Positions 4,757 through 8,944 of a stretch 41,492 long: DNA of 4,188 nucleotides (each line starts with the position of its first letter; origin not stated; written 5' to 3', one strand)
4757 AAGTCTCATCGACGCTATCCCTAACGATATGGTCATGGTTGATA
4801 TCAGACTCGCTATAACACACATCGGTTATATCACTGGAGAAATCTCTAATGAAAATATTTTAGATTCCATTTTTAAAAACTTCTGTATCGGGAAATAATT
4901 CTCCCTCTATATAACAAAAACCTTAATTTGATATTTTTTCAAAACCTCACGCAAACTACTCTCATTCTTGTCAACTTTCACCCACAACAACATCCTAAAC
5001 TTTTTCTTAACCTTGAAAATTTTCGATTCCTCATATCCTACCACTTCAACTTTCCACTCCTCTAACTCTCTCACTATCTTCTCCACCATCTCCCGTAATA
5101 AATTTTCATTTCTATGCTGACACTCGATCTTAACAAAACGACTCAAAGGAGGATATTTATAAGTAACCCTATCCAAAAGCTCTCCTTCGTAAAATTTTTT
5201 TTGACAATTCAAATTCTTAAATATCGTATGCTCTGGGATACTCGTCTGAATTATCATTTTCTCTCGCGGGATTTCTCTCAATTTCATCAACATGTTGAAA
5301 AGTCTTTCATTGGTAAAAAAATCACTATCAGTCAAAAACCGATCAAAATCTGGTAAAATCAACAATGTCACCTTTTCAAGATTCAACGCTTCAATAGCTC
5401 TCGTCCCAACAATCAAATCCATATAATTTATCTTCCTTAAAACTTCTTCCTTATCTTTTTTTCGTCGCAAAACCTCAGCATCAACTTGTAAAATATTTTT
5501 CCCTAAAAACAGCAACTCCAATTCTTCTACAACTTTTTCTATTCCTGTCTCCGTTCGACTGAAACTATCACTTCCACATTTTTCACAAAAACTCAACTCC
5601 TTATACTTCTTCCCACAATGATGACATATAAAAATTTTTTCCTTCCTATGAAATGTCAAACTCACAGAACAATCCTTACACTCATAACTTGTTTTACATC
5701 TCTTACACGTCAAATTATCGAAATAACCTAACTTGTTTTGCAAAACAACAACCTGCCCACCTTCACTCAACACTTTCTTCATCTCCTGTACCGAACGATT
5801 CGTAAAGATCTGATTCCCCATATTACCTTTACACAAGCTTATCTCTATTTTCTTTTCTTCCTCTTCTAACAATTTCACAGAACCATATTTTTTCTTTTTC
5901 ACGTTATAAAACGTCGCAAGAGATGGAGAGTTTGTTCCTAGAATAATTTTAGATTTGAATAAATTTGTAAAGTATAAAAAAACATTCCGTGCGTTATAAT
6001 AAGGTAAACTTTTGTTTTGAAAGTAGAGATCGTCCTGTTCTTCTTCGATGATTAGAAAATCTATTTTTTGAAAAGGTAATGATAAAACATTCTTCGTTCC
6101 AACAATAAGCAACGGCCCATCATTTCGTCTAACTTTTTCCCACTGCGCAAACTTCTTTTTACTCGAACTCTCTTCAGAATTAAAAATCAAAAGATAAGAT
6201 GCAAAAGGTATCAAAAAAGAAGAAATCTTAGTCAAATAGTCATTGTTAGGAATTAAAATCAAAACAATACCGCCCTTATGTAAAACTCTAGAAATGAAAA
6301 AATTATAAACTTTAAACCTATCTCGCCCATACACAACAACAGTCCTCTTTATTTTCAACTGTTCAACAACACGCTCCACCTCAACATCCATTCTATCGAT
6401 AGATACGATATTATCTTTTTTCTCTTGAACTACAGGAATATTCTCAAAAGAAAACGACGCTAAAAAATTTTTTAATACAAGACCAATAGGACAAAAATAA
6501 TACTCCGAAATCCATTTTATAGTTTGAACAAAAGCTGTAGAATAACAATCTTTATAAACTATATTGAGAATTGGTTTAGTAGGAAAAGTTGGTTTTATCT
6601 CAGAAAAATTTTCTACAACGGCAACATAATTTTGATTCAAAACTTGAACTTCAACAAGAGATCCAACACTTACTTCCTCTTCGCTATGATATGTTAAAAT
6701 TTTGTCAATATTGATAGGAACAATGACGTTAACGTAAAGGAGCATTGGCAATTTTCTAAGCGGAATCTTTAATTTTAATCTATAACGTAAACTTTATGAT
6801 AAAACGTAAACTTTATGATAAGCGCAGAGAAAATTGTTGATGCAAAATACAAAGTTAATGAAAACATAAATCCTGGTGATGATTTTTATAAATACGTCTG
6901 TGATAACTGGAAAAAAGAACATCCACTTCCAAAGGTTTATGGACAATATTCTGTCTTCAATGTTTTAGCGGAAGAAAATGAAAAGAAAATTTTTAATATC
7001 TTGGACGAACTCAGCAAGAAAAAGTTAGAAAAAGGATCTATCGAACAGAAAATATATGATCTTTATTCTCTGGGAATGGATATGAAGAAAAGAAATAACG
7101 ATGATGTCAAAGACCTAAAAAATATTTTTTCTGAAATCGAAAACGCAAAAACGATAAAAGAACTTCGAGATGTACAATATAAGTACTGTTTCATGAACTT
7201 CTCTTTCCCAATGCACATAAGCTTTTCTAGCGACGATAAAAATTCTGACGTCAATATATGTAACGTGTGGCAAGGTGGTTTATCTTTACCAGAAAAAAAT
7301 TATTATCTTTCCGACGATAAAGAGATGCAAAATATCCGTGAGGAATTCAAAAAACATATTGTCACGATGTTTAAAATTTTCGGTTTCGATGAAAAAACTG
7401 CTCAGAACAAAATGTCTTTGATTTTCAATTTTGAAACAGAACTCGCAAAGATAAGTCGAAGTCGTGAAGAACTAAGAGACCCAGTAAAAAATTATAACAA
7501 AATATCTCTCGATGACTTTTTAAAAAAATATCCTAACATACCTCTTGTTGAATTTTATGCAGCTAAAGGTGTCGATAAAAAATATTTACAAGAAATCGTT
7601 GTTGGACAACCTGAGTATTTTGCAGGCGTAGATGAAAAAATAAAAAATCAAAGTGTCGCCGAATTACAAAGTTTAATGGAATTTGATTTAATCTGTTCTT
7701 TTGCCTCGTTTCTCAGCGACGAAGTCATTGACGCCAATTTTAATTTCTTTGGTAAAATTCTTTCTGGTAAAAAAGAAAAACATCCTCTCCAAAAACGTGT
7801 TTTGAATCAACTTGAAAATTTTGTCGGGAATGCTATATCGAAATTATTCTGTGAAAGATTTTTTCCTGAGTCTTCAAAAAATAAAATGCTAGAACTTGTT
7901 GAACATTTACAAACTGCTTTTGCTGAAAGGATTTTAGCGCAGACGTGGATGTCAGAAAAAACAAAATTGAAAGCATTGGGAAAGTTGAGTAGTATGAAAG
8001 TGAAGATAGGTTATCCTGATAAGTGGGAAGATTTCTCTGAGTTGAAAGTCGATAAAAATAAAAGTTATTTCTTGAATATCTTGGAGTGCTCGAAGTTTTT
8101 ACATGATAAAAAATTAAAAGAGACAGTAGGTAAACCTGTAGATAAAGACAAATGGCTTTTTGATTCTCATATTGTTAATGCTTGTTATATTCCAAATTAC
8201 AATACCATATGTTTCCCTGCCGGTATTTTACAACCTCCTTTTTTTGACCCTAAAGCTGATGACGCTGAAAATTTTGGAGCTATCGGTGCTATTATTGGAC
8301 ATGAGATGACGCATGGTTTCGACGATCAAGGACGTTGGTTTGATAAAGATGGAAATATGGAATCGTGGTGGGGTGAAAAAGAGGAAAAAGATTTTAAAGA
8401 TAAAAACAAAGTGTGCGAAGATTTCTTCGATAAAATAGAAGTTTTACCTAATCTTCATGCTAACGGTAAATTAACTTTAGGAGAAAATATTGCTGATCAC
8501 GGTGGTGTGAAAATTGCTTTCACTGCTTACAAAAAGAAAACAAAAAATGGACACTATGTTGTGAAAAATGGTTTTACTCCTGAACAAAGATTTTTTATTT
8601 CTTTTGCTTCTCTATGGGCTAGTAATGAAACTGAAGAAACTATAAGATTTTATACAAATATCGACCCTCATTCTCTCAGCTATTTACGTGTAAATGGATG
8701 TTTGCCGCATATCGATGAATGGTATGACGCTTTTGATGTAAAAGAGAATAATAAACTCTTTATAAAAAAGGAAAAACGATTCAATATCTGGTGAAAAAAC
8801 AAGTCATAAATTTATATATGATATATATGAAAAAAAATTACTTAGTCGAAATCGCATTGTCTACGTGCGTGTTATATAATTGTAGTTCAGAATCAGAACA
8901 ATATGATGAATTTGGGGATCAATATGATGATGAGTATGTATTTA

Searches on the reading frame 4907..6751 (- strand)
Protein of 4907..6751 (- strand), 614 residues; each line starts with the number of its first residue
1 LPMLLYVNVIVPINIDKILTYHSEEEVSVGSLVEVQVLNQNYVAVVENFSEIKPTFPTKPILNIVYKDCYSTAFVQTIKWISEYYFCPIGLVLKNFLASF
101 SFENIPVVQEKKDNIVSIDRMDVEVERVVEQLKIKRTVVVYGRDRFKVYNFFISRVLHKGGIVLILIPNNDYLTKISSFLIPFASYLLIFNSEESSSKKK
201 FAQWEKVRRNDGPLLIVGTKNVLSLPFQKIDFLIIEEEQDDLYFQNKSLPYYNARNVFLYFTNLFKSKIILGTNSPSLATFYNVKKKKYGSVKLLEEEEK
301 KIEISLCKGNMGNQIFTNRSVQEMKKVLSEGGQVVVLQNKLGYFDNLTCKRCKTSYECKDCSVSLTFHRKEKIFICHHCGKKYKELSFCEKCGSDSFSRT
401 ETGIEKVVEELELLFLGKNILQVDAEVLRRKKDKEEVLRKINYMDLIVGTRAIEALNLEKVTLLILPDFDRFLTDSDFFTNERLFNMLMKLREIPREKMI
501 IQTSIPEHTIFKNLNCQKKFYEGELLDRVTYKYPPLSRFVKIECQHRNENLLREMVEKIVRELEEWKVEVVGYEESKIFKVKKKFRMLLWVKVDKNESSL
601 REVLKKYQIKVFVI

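Call 41: search_protein_families(library=pfam, proteins=[window:4907-6751:-], max_evalue=0.00001)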
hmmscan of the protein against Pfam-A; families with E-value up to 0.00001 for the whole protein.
window:4907-6751:- (614 aa): 3 families
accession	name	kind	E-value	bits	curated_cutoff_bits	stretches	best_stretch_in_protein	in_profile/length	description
PF17764.6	PriA_3primeBD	-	5.3e-14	52.3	22.7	1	8-97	1-95/96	3'DNA-binding domain (3'BD)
PF18319.7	Zn_ribbon_PriA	-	1.3e-08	35.1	26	1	358-382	1-25/27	PriA DNA helicase Cys-rich region (CRR) domain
PF18074.6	PriA_C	-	1.9e-07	32.2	26.9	1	535-608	1-77/95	Primosomal protein N C-terminal domain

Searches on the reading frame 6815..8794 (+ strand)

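Call 41: search_protein_families(library=pfam, proteins=[window:6815-8794:+], max_evalue=0.00001)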
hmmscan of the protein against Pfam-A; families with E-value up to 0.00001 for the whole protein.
window:6815-8794:+ (659 aa): 2 families
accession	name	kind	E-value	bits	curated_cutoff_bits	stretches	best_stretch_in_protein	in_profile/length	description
PF05649.18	Peptidase_M13_N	-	1.2e-105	354.5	32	1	20-401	1-381/381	Peptidase family M13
PF01431.27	Peptidase_M13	-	4.3e-66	222.9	24.5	1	455-655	1-204/205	Peptidase family M13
